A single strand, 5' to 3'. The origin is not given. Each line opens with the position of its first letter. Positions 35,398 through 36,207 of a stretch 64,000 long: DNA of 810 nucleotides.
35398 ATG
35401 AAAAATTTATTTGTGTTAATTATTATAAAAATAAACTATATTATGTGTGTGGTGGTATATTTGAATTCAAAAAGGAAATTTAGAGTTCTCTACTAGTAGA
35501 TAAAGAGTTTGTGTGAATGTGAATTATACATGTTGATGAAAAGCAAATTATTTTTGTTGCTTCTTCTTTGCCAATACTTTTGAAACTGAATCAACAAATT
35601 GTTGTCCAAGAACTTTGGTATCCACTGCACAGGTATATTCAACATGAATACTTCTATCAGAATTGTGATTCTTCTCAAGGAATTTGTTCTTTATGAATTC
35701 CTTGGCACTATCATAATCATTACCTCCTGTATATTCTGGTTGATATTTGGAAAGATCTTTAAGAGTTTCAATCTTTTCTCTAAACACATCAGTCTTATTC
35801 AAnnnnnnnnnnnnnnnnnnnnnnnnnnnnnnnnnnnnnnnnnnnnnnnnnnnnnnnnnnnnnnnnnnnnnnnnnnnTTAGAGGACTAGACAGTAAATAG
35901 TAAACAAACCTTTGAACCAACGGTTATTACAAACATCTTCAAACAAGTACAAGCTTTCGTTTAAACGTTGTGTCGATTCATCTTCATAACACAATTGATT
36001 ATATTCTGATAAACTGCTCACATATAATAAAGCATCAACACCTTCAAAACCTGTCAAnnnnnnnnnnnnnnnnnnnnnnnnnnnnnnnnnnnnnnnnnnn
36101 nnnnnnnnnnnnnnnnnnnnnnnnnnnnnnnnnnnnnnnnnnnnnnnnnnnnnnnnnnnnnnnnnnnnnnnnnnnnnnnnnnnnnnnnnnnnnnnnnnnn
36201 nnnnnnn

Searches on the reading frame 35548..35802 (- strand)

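Call 69: search_protein_families(library=pfam, proteins=[window:35548-35802:-], max_evalue=0.01)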
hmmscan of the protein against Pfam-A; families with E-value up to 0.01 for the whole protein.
window:35548-35802:- (84 aa): 1 family
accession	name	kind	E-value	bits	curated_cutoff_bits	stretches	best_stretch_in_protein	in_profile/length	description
PF00503.26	G-alpha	-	2.3e-16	60.3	48.8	1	1-74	257-330/333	G-protein alpha subunit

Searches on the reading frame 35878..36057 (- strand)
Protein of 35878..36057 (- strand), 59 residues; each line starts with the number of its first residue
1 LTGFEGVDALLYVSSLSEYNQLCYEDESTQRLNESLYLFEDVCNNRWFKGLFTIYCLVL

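Call 69: search_protein_families(library=pfam, proteins=[window:35878-36057:-], max_evalue=0.01)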
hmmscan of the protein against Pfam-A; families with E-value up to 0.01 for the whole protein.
window:35878-36057:- (59 aa): 1 family
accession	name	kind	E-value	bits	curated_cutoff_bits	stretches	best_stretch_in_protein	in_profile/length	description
PF00503.26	G-alpha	-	8.8e-18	65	48.8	1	4-50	204-250/333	G-protein alpha subunit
